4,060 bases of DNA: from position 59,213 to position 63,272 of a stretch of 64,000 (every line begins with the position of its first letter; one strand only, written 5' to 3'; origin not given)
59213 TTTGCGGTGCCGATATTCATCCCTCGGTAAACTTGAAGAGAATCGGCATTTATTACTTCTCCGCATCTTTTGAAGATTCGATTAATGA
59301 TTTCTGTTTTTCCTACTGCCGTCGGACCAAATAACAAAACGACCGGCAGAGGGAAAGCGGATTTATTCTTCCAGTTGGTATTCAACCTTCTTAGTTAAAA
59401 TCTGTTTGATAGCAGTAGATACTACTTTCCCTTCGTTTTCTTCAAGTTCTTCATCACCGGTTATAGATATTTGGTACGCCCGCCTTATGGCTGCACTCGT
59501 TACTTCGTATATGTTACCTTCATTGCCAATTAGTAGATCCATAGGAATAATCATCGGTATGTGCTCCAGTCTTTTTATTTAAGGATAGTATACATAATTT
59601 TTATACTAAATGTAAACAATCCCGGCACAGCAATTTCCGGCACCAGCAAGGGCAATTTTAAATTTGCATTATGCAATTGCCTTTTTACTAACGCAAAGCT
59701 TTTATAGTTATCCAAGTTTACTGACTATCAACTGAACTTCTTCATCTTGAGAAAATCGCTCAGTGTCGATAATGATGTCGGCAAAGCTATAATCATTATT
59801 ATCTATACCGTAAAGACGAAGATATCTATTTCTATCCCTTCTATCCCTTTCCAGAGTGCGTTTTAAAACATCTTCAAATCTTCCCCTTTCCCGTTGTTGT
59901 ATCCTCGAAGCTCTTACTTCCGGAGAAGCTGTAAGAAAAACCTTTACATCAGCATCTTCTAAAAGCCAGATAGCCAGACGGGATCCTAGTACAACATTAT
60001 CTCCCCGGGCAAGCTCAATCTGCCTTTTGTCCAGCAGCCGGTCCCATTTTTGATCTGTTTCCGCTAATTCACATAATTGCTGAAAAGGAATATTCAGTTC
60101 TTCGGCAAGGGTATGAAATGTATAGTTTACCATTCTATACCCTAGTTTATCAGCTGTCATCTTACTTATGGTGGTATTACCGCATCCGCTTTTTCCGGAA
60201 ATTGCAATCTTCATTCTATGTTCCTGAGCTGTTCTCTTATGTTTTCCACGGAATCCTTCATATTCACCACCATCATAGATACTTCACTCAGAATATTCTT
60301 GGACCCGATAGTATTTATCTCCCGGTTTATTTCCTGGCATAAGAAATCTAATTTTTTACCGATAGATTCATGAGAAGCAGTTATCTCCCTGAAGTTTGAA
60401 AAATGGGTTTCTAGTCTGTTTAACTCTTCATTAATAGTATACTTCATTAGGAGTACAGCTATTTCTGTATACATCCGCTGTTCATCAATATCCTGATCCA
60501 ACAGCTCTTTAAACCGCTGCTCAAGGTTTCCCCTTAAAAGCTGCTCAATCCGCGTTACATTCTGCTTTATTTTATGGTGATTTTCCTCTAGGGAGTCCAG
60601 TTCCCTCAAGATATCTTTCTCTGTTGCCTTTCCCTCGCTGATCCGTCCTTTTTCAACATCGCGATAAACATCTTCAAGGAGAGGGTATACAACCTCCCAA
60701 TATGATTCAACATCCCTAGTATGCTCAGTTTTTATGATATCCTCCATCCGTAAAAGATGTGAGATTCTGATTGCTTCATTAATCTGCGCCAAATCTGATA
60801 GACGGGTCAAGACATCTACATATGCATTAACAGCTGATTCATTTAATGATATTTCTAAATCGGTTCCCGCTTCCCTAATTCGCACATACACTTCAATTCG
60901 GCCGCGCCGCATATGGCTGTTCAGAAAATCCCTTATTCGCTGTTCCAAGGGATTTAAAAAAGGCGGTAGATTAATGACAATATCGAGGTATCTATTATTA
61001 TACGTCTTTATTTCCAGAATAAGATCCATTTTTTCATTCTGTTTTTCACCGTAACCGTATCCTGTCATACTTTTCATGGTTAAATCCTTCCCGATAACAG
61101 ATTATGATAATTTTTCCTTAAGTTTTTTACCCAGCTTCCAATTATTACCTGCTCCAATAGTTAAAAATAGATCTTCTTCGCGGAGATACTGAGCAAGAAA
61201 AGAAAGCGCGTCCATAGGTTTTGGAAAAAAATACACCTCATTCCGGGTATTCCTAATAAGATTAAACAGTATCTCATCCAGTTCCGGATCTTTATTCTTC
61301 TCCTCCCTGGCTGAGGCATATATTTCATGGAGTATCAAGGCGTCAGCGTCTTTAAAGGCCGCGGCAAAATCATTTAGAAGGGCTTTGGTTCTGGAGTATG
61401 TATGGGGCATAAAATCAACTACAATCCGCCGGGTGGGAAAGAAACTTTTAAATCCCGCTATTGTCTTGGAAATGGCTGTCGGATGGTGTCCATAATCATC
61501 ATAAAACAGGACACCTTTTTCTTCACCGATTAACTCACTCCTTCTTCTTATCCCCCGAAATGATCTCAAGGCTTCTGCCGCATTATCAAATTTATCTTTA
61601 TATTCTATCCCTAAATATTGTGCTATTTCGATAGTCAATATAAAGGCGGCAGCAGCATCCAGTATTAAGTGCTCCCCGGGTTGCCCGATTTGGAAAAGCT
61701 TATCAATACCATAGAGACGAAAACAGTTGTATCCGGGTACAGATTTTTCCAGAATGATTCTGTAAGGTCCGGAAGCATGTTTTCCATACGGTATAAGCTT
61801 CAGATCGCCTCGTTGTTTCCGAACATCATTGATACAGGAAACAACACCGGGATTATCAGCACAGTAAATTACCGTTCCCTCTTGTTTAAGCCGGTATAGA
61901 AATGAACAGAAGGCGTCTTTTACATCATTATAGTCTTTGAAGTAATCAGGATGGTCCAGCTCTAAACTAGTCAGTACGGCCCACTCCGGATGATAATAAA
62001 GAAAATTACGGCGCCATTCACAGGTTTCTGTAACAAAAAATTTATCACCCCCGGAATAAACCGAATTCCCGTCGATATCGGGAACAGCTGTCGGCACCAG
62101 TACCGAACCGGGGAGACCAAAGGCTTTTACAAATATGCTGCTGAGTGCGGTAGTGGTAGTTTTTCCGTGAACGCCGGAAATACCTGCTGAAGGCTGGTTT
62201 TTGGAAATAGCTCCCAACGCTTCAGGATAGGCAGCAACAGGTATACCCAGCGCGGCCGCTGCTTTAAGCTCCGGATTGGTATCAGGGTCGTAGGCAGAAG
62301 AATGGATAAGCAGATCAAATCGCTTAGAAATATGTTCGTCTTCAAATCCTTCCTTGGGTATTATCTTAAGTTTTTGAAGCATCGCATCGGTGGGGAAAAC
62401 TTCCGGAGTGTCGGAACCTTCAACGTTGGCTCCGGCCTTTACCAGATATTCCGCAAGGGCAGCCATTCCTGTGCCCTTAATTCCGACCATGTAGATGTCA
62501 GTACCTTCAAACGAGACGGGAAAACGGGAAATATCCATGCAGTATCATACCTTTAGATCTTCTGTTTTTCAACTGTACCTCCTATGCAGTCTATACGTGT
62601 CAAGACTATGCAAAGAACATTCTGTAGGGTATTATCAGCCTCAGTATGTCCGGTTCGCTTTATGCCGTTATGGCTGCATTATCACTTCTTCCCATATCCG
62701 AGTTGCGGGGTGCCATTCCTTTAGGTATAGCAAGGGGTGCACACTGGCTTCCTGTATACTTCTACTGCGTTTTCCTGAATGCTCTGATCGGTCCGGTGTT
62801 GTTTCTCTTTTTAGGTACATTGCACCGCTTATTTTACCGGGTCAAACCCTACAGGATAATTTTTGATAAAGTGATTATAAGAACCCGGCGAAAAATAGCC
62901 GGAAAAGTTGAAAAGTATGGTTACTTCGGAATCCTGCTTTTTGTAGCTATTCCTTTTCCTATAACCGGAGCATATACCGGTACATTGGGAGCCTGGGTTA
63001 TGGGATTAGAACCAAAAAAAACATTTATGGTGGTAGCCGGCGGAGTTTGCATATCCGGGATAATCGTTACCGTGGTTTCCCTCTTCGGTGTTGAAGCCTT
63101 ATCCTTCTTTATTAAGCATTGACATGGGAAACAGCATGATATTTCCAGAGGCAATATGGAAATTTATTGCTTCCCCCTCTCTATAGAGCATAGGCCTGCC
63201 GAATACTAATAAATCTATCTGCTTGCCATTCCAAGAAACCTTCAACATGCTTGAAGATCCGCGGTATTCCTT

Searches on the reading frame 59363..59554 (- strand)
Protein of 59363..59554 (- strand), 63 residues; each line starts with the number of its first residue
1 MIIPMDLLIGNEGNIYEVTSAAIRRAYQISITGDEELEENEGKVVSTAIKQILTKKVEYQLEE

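Call 16: search_protein_families(library=ncbifam, proteins=[window:59363-59554:-], max_evalue=0.01)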
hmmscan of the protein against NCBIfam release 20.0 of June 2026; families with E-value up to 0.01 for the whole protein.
window:59363-59554:- (63 aa): 2 families
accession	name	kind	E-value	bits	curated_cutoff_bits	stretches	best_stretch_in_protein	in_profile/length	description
NF001588.0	PRK00392.8-5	equivalog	2.6e-24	85.5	76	1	1-63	1-63/63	DNA-directed RNA polymerase subunit omega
TIGR00690.1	rpoZ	equivalog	0.0078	16.3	23.6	1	14-57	15-59/60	DNA-directed RNA polymerase subunit omega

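Call 85: find_encoding_contigs(protein=window:59363-59554:-, flank=1500, max_places=10)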
Protein window:59363-59554:- (63 aa): 10 contigs read that carry it; 5 places shown.
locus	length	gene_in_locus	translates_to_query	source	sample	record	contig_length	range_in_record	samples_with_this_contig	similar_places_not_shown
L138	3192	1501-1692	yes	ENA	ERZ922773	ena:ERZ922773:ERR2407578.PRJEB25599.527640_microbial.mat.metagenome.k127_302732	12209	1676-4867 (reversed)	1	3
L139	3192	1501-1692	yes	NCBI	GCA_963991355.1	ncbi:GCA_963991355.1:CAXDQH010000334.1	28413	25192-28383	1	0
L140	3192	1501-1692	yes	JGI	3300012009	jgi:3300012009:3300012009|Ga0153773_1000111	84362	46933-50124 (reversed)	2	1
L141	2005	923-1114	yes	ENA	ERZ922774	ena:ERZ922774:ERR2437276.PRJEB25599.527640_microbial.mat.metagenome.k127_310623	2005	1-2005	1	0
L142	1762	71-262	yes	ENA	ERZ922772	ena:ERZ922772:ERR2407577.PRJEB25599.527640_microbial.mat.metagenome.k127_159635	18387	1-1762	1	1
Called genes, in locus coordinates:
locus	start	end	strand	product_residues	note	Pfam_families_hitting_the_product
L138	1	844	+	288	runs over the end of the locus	PF03755:YicC-like_N, PF08340:YicC-like_C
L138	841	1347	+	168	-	PF13189:Cytidylate_kin2, PF13207:AAA_17 (faint), PF13238:AAA_18, PF02224:Cytidylate_kin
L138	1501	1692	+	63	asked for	PF01192:RNA_pol_Rpb6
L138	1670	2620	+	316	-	PF01715:IPPT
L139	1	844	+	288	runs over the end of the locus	PF03755:YicC-like_N, PF08340:YicC-like_C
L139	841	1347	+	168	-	PF13189:Cytidylate_kin2, PF13207:AAA_17 (faint), PF13238:AAA_18, PF02224:Cytidylate_kin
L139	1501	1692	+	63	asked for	PF01192:RNA_pol_Rpb6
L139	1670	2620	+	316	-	PF01715:IPPT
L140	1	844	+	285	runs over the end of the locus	PF03755:YicC-like_N, PF08340:YicC-like_C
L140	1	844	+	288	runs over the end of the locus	PF03755:YicC-like_N, PF08340:YicC-like_C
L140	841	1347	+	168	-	PF13189:Cytidylate_kin2, PF13207:AAA_17 (faint), PF13238:AAA_18, PF02224:Cytidylate_kin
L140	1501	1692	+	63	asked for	PF01192:RNA_pol_Rpb6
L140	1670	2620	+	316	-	PF01715:IPPT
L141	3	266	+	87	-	?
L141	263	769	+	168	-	PF13189:Cytidylate_kin2, PF13207:AAA_17 (weak), PF13238:AAA_18, PF02224:Cytidylate_kin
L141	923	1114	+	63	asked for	PF01192:RNA_pol_Rpb6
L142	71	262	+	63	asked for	PF01192:RNA_pol_Rpb6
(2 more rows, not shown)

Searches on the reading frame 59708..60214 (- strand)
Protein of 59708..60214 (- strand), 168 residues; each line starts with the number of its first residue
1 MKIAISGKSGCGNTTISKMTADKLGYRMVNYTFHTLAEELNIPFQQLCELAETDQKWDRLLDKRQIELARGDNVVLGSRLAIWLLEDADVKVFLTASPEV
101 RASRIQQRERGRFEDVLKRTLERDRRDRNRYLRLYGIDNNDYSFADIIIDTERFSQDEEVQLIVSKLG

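Call 16: search_protein_families(library=ncbifam, proteins=[window:59708-60214:-], max_evalue=0.01)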
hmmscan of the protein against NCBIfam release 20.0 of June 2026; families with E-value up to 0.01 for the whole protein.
window:59708-60214:- (168 aa): 14 families
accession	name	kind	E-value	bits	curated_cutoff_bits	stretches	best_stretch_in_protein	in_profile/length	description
TIGR02173.1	cyt_kin_arch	equivalog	3.1e-39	134.7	102.1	1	1-165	1-166/169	(d)CMP kinase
TIGR00017.1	cmk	equivalog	8.8e-13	48.4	135.55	1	58-133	107-188/217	(d)CMP kinase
NF003012.0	PRK03839.1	equivalog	6.9e-11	42.4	152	1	1-110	1-102/180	putative kinase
NF004861.0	PRK06217.1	equivalog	8.8e-11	41.5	203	1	1-126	2-122/183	hypothetical protein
NF007071.0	PRK09518.1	equivalog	5e-08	31.9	953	1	73-164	136-222/706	bifunctional cytidylate kinase/GTPase Der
NF010004.0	PRK13477.1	equivalog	2.1e-07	29.8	524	1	69-132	404-473/514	bifunctional pantoate--beta-alanine ligase/(d)CMP kinase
NF008816.0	PRK11860.1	equivalog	2.2e-05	22.8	943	1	77-132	564-624/662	bifunctional 3-phosphoshikimate 1-carboxyvinyltransferase/cytidylate kinase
NF010553.0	PRK13947.1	equivalog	3.6e-05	24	204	1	5-165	6-163/173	shikimate kinase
TIGR00152.1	TIGR00152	equivalog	0.00036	20.4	65.55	0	3-29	2-28/188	dephospho-CoA kinase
TIGR02322.1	phosphon_PhnN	equivalog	0.00051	19.8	156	1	68-140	87-162/179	phosphonate metabolism protein/1,5-bisphosphokinase (PRPP-forming) PhnN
NF040667.1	hom_kin_desulfo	exception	0.00059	19.8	197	1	3-167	3-162/163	homoserine kinase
NF005655.0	PRK07429.1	subfamily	0.0012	18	236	0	3-29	11-37/326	phosphoribulokinase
NF002988.0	PRK03731.1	equivalog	0.0016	18.2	161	1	3-54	5-55/174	shikimate kinase AroL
NF010555.0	PRK13949.1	equivalog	0.0057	16.8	180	0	2-166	3-168/175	shikimate kinase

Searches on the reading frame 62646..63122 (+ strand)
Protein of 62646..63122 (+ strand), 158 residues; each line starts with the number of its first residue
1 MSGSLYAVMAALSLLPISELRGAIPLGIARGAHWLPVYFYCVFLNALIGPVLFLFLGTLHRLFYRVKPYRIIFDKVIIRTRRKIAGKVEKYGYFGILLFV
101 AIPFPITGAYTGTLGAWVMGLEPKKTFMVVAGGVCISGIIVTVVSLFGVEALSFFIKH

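Call 47: find_encoding_contigs(protein=window:62646-63122:+, flank=10000, max_places=4)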
Protein window:62646-63122:+ (158 aa): 12 contigs read that carry it; 4 places shown.
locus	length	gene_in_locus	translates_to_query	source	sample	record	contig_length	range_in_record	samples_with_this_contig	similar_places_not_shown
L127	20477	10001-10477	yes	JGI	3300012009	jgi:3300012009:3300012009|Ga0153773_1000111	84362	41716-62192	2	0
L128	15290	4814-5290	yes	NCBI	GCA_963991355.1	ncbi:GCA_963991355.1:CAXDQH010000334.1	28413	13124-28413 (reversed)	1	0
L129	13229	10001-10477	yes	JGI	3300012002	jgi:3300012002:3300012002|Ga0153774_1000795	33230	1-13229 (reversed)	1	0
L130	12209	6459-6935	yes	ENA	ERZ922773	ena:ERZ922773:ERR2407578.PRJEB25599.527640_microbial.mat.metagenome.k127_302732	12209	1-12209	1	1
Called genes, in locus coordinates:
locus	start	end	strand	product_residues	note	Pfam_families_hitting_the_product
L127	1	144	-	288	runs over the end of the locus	PF09986:DUF2225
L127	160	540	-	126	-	PF01648:ACPS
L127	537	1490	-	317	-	PF07949:YbbR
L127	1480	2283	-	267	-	PF19293:CdaA_N (weak), PF02457:DAC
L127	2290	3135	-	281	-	PF00809:Pterin_bind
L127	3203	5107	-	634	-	PF13292:DXP_synthase_N, PF00456:Transketolase_N (faint), PF02779:Transket_pyr, PF02780:Transketolase_C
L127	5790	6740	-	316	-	PF01715:IPPT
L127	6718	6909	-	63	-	PF01192:RNA_pol_Rpb6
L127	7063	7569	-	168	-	PF13189:Cytidylate_kin2, PF13207:AAA_17 (faint), PF13238:AAA_18, PF02224:Cytidylate_kin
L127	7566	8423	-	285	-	PF03755:YicC-like_N, PF08340:YicC-like_C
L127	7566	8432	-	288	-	PF03755:YicC-like_N, PF08340:YicC-like_C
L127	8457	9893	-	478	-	PF01225:Mur_ligase, PF08245:Mur_ligase_M, PF02875:Mur_ligase_C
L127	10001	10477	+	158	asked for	PF06695:Sm_multidrug_ex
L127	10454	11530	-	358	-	PF00005:ABC_tran, PF02463:SMC_N (faint), PF13304:AAA_21 (faint)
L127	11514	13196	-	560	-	PF00528:BPD_transp_1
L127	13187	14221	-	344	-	PF01547:SBP_bac_1, PF13416:SBP_bac_8, PF13531:SBP_bac_11, PF13343:SBP_bac_6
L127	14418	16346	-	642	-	PF00501:AMP-binding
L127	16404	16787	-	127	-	PF01713:Smr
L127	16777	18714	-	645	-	PF13584:BatD (faint), PF07719:TPR_2 (faint), PF13181:TPR_8 (faint), PF13414:TPR_11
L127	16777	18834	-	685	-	PF13584:BatD (faint), PF07719:TPR_2 (faint), PF13181:TPR_8 (faint), PF13414:TPR_11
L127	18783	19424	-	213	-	PF13424:TPR_12 (faint), PF13414:TPR_11 (faint), PF14559:TPR_19 (faint), PF13431:TPR_17 (faint), PF13181:TPR_8 (faint), PF07719:TPR_2 (weak), PF00515:TPR_1 (weak)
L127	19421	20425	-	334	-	PF00092:VWA, PF13519:VWA_2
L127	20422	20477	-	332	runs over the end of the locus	PF00092:VWA, PF13519:VWA_2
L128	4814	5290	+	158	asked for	PF06695:Sm_multidrug_ex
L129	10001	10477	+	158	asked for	PF06695:Sm_multidrug_ex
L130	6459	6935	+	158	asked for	PF06695:Sm_multidrug_ex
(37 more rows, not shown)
